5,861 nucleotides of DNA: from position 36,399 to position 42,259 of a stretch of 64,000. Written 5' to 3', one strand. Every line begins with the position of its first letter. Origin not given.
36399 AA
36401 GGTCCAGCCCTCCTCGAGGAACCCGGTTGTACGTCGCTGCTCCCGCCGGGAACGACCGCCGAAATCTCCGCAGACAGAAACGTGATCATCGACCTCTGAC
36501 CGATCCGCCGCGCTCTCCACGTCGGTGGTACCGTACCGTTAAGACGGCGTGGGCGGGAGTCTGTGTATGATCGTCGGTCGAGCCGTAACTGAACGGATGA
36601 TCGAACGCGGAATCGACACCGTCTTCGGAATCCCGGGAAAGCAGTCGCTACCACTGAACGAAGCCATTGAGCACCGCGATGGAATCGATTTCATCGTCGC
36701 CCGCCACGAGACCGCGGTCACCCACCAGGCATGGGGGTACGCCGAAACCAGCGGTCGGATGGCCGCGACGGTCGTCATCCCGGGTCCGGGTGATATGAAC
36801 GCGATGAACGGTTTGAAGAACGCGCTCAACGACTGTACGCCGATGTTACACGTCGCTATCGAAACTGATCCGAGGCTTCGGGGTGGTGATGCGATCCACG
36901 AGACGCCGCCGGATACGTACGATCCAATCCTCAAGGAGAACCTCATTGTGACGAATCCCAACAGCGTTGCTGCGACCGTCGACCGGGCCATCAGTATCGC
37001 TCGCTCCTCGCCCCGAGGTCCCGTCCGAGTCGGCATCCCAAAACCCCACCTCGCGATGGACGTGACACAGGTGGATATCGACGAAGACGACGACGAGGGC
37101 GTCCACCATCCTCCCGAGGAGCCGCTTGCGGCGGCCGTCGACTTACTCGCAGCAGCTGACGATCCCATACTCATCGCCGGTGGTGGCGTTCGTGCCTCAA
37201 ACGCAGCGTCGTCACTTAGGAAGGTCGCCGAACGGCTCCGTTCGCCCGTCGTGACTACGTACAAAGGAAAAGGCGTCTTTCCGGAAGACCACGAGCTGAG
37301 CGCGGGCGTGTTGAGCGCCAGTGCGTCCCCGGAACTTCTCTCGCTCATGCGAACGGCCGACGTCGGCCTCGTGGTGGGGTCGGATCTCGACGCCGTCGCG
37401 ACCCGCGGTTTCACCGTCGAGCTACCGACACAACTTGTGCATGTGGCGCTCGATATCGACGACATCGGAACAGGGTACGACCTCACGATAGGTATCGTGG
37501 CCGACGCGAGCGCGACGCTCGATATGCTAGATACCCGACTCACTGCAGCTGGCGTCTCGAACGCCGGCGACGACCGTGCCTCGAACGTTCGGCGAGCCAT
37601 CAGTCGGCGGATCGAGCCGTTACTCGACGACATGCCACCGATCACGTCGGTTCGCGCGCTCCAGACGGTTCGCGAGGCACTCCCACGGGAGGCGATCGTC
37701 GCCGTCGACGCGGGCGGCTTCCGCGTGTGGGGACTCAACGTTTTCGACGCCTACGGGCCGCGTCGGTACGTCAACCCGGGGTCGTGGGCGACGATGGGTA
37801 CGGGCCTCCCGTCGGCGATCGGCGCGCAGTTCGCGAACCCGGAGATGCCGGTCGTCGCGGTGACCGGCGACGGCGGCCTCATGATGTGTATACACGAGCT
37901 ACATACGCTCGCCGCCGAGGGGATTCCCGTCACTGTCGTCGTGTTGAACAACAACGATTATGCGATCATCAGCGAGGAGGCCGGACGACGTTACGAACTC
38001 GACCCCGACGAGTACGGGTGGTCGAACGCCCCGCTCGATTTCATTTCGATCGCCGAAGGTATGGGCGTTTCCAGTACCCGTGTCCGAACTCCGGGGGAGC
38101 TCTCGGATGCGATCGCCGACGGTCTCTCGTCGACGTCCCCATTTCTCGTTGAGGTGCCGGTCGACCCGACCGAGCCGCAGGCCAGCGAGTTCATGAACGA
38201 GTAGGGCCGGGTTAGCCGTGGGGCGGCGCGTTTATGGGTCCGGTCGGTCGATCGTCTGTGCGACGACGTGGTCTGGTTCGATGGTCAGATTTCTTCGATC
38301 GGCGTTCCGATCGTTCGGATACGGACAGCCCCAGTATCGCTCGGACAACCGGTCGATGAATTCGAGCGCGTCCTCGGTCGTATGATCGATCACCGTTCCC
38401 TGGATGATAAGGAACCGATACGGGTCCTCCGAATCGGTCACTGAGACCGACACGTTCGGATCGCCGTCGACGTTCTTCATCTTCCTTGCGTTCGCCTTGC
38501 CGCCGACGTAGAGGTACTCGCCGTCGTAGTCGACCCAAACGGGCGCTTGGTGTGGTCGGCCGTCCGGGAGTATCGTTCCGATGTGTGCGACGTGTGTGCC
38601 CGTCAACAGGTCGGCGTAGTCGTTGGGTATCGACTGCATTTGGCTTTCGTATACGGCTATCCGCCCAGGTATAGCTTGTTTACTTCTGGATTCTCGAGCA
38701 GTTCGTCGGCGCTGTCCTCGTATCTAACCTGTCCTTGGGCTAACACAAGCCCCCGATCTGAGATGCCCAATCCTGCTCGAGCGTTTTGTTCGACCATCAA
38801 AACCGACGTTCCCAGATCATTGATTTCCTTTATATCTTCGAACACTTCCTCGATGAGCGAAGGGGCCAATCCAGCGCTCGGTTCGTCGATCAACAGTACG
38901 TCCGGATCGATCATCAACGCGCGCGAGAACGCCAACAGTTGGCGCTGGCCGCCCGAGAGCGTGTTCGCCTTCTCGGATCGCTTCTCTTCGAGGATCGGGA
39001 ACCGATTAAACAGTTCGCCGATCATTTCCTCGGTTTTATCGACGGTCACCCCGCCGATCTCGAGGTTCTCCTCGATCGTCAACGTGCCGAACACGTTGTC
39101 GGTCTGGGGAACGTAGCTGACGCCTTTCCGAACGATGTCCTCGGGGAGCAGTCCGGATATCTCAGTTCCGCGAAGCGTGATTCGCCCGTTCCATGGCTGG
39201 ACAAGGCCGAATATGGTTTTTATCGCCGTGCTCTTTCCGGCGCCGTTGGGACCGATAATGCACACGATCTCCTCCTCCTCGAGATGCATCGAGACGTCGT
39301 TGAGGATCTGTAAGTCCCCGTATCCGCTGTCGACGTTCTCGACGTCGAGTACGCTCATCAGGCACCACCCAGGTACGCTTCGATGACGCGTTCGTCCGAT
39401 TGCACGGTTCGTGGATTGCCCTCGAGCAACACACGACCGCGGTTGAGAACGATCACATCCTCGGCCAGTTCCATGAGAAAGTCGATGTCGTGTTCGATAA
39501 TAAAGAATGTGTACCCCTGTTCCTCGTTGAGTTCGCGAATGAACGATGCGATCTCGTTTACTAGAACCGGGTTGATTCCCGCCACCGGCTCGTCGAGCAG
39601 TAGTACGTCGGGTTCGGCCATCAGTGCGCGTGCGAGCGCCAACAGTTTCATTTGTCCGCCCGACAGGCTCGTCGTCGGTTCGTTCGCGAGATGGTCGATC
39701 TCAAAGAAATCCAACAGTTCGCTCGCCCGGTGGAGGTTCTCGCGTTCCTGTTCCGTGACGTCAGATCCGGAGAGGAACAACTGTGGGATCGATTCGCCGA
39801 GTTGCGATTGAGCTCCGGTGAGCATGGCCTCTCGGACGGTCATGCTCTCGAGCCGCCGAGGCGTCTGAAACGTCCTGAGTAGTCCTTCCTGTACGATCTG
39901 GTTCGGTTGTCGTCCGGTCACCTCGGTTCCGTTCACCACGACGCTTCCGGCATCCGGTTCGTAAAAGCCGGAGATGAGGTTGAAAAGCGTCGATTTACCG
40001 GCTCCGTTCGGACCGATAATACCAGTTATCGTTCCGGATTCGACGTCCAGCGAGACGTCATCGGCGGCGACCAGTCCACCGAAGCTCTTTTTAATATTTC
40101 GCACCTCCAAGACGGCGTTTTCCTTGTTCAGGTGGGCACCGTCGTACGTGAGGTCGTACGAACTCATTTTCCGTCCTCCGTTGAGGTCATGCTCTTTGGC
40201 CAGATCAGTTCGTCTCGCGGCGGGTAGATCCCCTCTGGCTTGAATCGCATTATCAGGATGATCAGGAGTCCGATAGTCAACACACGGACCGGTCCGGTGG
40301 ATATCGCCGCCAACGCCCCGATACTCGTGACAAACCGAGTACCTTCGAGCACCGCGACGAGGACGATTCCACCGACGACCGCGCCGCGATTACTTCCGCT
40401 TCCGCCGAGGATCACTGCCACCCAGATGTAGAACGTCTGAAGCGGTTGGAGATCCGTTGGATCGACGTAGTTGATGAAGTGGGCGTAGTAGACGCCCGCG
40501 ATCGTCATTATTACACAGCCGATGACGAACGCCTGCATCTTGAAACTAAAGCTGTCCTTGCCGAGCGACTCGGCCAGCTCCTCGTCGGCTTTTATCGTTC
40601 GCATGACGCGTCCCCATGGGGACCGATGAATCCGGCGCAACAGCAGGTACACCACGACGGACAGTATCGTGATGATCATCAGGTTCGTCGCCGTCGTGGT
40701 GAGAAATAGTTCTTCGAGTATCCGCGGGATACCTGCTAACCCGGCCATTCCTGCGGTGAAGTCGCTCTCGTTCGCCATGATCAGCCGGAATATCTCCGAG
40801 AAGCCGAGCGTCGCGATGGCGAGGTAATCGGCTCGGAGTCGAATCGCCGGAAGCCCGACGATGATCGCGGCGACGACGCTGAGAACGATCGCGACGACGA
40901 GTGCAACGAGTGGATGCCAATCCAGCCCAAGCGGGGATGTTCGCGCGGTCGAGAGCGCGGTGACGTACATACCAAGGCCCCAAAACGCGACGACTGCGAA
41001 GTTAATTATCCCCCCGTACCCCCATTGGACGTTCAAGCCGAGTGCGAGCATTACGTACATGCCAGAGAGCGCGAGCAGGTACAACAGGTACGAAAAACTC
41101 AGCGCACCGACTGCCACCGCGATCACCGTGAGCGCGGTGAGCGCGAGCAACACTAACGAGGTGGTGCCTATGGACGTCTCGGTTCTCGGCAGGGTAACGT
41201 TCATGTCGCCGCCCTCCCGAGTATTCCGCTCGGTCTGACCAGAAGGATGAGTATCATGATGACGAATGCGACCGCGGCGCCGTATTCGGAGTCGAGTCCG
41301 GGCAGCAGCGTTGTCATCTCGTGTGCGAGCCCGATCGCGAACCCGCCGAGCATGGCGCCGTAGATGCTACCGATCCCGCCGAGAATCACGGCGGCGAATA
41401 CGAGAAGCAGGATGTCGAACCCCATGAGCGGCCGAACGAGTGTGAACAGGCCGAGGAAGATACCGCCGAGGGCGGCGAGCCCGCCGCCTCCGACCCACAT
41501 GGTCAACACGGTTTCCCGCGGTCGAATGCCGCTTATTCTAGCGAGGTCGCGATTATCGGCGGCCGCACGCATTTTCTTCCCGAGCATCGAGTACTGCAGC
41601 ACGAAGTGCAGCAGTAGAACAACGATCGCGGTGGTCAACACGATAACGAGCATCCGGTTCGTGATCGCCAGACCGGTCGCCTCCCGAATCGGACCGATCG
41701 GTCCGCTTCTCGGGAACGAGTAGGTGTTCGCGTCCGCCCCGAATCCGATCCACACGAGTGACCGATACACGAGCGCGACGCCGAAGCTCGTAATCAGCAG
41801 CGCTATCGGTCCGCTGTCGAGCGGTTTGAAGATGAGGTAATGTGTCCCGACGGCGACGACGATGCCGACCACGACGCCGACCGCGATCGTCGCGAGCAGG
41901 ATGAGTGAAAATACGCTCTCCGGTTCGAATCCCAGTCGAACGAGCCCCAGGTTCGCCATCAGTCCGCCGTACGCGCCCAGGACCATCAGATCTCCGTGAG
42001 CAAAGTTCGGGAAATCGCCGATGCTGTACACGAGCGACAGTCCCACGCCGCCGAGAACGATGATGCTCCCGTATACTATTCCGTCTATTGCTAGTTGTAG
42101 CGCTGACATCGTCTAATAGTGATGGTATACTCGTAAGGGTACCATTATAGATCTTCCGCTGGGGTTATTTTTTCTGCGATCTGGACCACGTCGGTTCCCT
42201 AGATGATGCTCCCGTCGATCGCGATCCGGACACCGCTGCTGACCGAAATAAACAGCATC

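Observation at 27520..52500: ~25-kb IclR-associated catabolic island for an unidentified N-containing substrate (best candidate for an undescribed system)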

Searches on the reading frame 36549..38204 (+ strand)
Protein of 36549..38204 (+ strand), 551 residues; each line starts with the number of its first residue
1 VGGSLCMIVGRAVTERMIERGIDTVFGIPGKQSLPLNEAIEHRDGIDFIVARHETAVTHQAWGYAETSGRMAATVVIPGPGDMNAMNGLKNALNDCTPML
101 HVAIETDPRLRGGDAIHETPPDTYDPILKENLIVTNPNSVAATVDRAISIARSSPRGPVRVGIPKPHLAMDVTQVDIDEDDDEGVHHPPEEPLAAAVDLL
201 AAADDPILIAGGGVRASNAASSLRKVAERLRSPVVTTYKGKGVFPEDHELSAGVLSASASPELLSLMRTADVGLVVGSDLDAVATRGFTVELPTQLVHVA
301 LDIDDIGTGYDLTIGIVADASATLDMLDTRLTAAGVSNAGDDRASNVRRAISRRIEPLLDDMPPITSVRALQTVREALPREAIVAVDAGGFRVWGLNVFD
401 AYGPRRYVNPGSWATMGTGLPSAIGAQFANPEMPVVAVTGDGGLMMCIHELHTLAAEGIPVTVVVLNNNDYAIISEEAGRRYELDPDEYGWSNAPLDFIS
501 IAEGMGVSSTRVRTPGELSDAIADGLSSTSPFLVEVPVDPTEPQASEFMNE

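Call 3: search_protein_families(library=pfam, proteins=[window:36549-38204:+])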
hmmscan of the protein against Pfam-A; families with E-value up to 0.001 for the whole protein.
window:36549-38204:+ (551 aa): 3 families
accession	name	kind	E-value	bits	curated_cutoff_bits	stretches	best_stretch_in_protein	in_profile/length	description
PF02775.26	TPP_enzyme_C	-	2e-37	128.7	21.9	1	387-536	1-151/151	Thiamine pyrophosphate enzyme, C-terminal TPP binding domain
PF00205.28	TPP_enzyme_M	-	6.9e-32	110.5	30.4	1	194-327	2-137/137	Thiamine pyrophosphate enzyme, central domain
PF02776.23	TPP_enzyme_N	-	1.1e-26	93.4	26.8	1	9-117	3-111/119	Thiamine pyrophosphate enzyme, N-terminal TPP binding domain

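Call 5: search_protein_families(library=ncbifam, proteins=[window:36549-38204:+], max_evalue=0.00001)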
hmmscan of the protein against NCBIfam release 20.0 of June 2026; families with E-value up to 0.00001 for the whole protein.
window:36549-38204:+ (551 aa): 53 families (the best 25 are shown)
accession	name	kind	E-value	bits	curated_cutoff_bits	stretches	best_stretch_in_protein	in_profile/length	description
NF006122.0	PRK08266.1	subfamily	4.4e-98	329.1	571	1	7-542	4-528/543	hypothetical protein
TIGR00118.1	acolac_lg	equivalog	5.4e-89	299.1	538.35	1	10-542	4-538/557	biosynthetic-type acetolactate synthase large subunit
NF004919.0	PRK06276.1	equivalog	3.5e-88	296.4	866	1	10-542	4-542/582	acetolactate synthase large subunit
NF006052.0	PRK08199.1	subfamily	3.5e-86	289.7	539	1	9-544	10-543/559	thiamine pyrophosphate protein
NF005712.0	PRK07524.1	subfamily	2.6e-82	277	500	1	9-538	5-529/536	5-guanidino-2-oxopentanoate decarboxylase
NF005470.0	PRK07064.1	equivalog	8.5e-81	272.6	495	1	8-545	6-536/552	thiamine pyrophosphate-binding protein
NF004710.0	PRK06048.1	equivalog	2e-78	264.2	976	1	7-541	8-540/561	acetolactate synthase large subunit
NF006016.1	PRK08155.1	equivalog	3.9e-77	259.9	870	1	12-542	7-536/554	acetolactate synthase large subunit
NF006187.0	PRK08322.1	equivalog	1.4e-76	258.1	509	1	19-542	14-532/548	acetolactate synthase large subunit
NF006524.0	PRK08978.1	equivalog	1.7e-75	254.4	738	1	11-541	5-527/548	acetolactate synthase 2 catalytic subunit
NF005584.0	PRK07282.1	equivalog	8.7e-73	245.7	970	1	13-539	16-541/566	acetolactate synthase large subunit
NF005713.0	PRK07525.1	subfamily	1e-72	245.4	620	2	7-349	6-351/592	sulfoacetaldehyde acetyltransferase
NF005651.0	PRK07418.1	subfamily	1.4e-70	238.2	942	1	11-540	23-561/617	acetolactate synthase large subunit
NF005860.0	PRK07789.1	equivalog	1.9e-69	234.6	881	1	12-526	39-565/615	acetolactate synthase large subunit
TIGR03457.1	sulphoacet_xsc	equivalog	1.4e-68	231.7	676.4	1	8-528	3-543/579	sulfoacetaldehyde acetyltransferase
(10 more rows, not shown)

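Call 59: search_solved_structures(query=window:36549-38204:+, max_evalue=1e-40)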
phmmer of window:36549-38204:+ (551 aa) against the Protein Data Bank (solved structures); distinct sequences matched with E-value up to 1e-40: 35.
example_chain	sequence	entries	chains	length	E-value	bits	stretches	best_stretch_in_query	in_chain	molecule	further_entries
8x3x_A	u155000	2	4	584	1.7e-62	215.3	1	2-539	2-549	BbmA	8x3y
8xod_A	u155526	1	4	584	4.9e-62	213.8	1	2-539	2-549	BbmA-G484F complex with CBOA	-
6lpi_A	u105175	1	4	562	2.9e-55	191.4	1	17-542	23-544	Acetolactate synthase isozyme 1 large subunit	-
7u25_A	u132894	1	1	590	7.4e-55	190.1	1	14-537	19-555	Acetolactate synthase, chloroplastic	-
3e9y_A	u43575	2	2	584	3.3e-54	187.9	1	14-537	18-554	Acetolactate synthase, chloroplastic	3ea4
7tzz_A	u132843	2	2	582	1.2e-53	186.1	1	14-537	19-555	Acetolactate synthase, chloroplastic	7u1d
6u9h_A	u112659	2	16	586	1.2e-53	186.1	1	14-537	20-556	Acetolactate synthase, chloroplastic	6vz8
8et5_A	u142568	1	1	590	1.2e-53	186.1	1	14-537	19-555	Acetolactate synthase, chloroplastic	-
1ybh_A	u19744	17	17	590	1.2e-53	186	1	14-537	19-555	Acetolactate synthase, chloroplast | Acetolactate synthase | Acetolactate synthase, chloroplastic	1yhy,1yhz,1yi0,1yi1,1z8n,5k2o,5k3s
7stq_A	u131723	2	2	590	1.3e-53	186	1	14-537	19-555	Acetolactate synthase, chloroplastic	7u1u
1jsc_A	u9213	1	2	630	6.6e-52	180.4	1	10-543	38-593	ACETOHYDROXY-ACID SYNTHASE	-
6u9d_A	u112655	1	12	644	7.3e-52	180.2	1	10-543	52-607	Acetolactate synthase catalytic subunit, mitochondrial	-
1n0h_A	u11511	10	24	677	8.7e-52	180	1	10-543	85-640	Acetolactate synthase | Acetolactate synthase, mitochondrial | Acetolactate synthase catalytic subunit, mitochondrial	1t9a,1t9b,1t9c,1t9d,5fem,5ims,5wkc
6dek_A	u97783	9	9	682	4.1e-51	177.8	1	10-543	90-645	Acetolactate synthase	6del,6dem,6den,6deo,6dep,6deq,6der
7egv_A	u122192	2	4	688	1.8e-50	175.7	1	11-543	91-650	Acetolactate synthase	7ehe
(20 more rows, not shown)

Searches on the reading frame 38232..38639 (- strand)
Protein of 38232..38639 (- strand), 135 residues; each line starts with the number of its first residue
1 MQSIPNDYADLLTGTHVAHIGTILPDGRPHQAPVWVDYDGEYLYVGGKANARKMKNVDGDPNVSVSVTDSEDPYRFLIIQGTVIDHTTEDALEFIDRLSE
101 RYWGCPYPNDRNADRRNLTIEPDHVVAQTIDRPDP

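Call 3: search_protein_families(library=pfam, proteins=[window:38232-38639:-])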
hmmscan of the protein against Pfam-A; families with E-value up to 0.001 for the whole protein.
window:38232-38639:- (135 aa): 2 families
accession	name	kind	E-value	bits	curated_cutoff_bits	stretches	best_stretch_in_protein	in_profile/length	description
PF01243.27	PNPOx_N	-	3.6e-10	40.7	28.1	1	8-125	5-116/120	Pyridoxamine 5'-phosphate oxidase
PF12900.13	Pyridox_ox_2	-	1.5e-09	38.4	27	1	7-127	4-130/140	Pyridoxamine 5'-phosphate oxidase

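Call 5: search_protein_families(library=ncbifam, proteins=[window:38232-38639:-], max_evalue=0.00001)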
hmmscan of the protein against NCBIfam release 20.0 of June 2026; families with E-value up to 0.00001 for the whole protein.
window:38232-38639:- (135 aa): 4 families
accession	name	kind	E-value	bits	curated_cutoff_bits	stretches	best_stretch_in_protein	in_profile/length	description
TIGR03618.1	Rv1155_F420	subfamily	2.6e-25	89.1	79.05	1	9-126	2-126/127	TIGR03618 family F420-dependent PPOX class oxidoreductase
TIGR03667.1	Rv3369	hypoth_equivalog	6.4e-09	35.8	125.3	1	9-84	8-83/130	TIGR03667 family PPOX class F420-dependent oxidoreductase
TIGR04023.1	PPOX_MSMEG_5819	subfamily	2.4e-07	30.7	85.6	1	10-83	7-88/115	PPOX class F420-dependent oxidoreductase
TIGR03666.1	Rv2061_F420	subfamily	2.5e-07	30.4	84.9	1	12-69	9-66/132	PPOX class F420-dependent oxidoreductase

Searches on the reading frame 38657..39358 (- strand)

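Call 6: search_protein_families(library=ncbifam, proteins=[window:38657-39358:-], max_evalue=0.00001)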
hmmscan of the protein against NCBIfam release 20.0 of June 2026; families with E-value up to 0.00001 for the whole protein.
window:38657-39358:- (233 aa): 185 families (the best 25 are shown)
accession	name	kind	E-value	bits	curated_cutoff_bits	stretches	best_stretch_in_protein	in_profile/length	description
TIGR03410.1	urea_trans_UrtE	equivalog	6.2e-62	209.1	285.8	1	4-222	1-221/230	urea ABC transporter ATP-binding subunit UrtE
NF008626.0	PRK11614.1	equivalog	5.8e-60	202.7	441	1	3-233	5-237/237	high-affinity branched-chain amino acid ABC transporter ATP-binding protein LivF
TIGR04406.1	LPS_export_lptB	equivalog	6.8e-50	169.6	240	1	4-232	2-234/239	LPS export ABC transporter ATP-binding protein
TIGR03411.1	urea_trans_UrtD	equivalog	1.7e-40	139.2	304.1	1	3-232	2-241/242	urea ABC transporter ATP-binding protein UrtD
TIGR01188.1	drrA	subfamily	3.3e-38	131.7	312.45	1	13-222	3-213/302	daunorubicin resistance ABC transporter, ATP-binding protein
NF008449.1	PRK11300.1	equivalog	7.1e-38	130.3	362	2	3-108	5-110/255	high-affinity branched-chain amino acid ABC transporter ATP-binding protein LivG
NF008144.0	PRK10895.1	equivalog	1.4e-37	129.4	381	1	1-232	1-236/241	LPS export ABC transporter ATP-binding protein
TIGR00968.1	3a0106s01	subfamily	2.3e-35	122.2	342.75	1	5-225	2-223/237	sulfate ABC transporter ATP-binding protein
TIGR03265.1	PhnT2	equivalog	6.5e-35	121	457.7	1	3-225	4-227/353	putative 2-aminoethylphosphonate ABC transporter ATP-binding protein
TIGR02315.1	ABC_phnC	equivalog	2.5e-34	118.8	266.1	1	3-230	1-242/243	phosphonate ABC transporter ATP-binding protein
TIGR00972.1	3a0107s01c2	equivalog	3.6e-34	118.2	343.2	1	4-227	2-237/248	phosphate ABC transporter ATP-binding protein PstB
NF010060.0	PRK13537.1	equivalog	1.4e-33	116.2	521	1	2-216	14-229/314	nodulation factor ABC transporter ATP-binding protein NodI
NF040840.2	tungstate_WtpC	equivalog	3.3e-33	115.4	440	1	4-226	2-224/347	tungstate ABC transporter ATP-binding protein WtpC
TIGR03375.1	type_I_sec_LssB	subfamily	3.6e-33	114.8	693.1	1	17-223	481-691/696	type I secretion system permease/ATPase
TIGR03864.1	PQQ_ABC_ATP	hypoth_equivalog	2.2e-32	112.4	302.25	1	4-229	2-228/236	ABC transporter, ATP-binding subunit, PQQ-dependent alcohol dehydrogenase system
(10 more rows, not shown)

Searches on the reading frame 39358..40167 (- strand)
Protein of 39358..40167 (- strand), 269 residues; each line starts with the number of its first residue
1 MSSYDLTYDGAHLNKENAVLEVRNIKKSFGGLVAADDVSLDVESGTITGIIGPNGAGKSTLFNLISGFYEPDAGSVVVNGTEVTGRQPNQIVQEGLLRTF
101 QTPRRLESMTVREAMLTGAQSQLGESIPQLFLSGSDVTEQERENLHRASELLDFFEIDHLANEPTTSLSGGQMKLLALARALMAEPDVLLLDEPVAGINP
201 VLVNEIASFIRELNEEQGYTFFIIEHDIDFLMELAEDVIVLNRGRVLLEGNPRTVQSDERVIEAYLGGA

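Call 6: search_protein_families(library=ncbifam, proteins=[window:39358-40167:-], max_evalue=0.00001)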
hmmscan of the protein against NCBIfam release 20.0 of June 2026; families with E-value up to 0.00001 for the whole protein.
window:39358-40167:- (269 aa): 187 families (the best 25 are shown)
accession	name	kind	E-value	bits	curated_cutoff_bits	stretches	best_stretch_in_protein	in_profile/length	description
NF008449.1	PRK11300.1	equivalog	5.2e-67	225.8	362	1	17-268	3-254/255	high-affinity branched-chain amino acid ABC transporter ATP-binding protein LivG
TIGR03411.1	urea_trans_UrtD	equivalog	3.3e-57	193.9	304.1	1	19-267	2-241/242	urea ABC transporter ATP-binding protein UrtD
TIGR04406.1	LPS_export_lptB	equivalog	4.5e-47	160.4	240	1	20-267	2-234/239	LPS export ABC transporter ATP-binding protein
TIGR03410.1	urea_trans_UrtE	equivalog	3.3e-45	154.3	285.8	1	20-258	1-222/230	urea ABC transporter ATP-binding subunit UrtE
TIGR00968.1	3a0106s01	subfamily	3.4e-42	144.6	342.75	1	21-256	2-219/237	sulfate ABC transporter ATP-binding protein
TIGR01188.1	drrA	subfamily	6.9e-42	143.8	312.45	1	27-256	1-212/302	daunorubicin resistance ABC transporter, ATP-binding protein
TIGR02315.1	ABC_phnC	equivalog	4.3e-41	140.9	266.1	1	19-258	1-236/243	phosphonate ABC transporter ATP-binding protein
TIGR04521.1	ECF_ATPase_2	equivalog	4.8e-40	137.4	330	1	34-263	20-240/279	energy-coupling factor transporter ATPase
NF008144.0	PRK10895.1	equivalog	5e-38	130.9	381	1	18-267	2-236/241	LPS export ABC transporter ATP-binding protein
TIGR03873.1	F420-0_ABC_ATP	hypoth_equivalog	7.3e-37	127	372.4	1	20-265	2-234/256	putative F420-0 ABC transporter ATP-binding protein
TIGR03864.1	PQQ_ABC_ATP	hypoth_equivalog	1e-36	126.6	302.25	1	20-260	2-224/236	ABC transporter, ATP-binding subunit, PQQ-dependent alcohol dehydrogenase system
NF010157.0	PRK13636.1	equivalog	2.3e-36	125.4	463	1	16-262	2-236/285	cobalt transporter ATP-binding subunit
NF008105.0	PRK10851.1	equivalog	8.8e-36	123.3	502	1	20-257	3-226/362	sulfate/thiosulfate ABC transporter ATP-binding protein CysA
NF047930.1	ABC_ATP_B6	equivalog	1.4e-35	122.9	670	1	19-255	2-223/510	putative B6 ABC transporter ATP-binding protein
NF006987.0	PRK09452.1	equivalog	1.5e-35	122.6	482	1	14-256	12-236/378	spermidine/putrescine ABC transporter ATP-binding protein PotA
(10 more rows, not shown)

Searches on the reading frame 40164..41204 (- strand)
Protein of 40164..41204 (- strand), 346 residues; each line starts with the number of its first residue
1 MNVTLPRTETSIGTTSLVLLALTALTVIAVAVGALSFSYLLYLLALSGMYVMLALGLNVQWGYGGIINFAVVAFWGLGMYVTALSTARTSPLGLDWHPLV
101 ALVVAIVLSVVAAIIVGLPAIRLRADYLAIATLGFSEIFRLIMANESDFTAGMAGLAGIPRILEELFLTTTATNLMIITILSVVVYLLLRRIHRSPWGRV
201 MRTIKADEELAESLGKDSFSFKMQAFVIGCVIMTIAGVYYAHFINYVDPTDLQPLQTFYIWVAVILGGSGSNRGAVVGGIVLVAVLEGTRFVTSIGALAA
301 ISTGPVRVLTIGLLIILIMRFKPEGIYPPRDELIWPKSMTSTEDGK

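Call 6: search_protein_families(library=ncbifam, proteins=[window:40164-41204:-], max_evalue=0.00001)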
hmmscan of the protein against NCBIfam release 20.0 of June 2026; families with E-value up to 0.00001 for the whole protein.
window:40164-41204:- (346 aa): 5 families
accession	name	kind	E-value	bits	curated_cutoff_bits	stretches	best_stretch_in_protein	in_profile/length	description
NF008450.0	PRK11301.1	subfamily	2e-36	126.3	366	2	18-161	89-227/418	high-affinity branched-chain amino acid ABC transporter permease LivM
TIGR03727.1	urea_t_UrtC_arc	equivalog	9.2e-25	87.3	575.55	1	21-334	30-345/369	urea ABC transporter, permease protein UrtC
TIGR03408.1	urea_trans_UrtC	equivalog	4.5e-23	82.5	296.2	1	97-326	87-310/313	urea ABC transporter permease subunit UrtC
TIGR03409.1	urea_trans_UrtB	equivalog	2.3e-22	80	250.3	1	42-329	6-288/291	urea ABC transporter permease subunit UrtB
NF008011.0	PRK10740.1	equivalog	3.4e-10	40.1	379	1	44-326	16-299/308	high-affinity branched-chain amino acid ABC transporter permease LivH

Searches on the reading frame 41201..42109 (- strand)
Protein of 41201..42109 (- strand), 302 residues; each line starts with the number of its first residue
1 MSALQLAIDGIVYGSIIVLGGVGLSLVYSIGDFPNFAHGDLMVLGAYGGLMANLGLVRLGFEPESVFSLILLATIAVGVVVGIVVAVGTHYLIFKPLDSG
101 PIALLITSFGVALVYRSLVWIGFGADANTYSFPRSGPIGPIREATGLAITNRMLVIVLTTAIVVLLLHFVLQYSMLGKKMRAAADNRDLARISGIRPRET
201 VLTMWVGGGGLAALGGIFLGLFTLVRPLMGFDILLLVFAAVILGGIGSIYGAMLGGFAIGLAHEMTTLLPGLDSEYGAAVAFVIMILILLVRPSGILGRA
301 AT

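Call 6: search_protein_families(library=ncbifam, proteins=[window:41201-42109:-], max_evalue=0.00001)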
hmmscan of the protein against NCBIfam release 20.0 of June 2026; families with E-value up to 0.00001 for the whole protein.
window:41201-42109:- (302 aa): 4 families
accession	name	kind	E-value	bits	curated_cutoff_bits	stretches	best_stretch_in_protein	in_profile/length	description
TIGR03409.1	urea_trans_UrtB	equivalog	2.8e-38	132.3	250.3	1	7-297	4-286/291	urea ABC transporter permease subunit UrtB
NF008011.0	PRK10740.1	equivalog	6.4e-32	111.4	379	1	4-300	9-303/308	high-affinity branched-chain amino acid ABC transporter permease LivH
TIGR03622.1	urea_t_UrtB_arc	equivalog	1.5e-13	50.7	374.25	1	15-299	12-279/284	urea ABC transporter, permease protein UrtB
NF040906.3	GguB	equivalog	2e-09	37.2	450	1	147-286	218-363/375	multiple monosaccharide ABC transporter permease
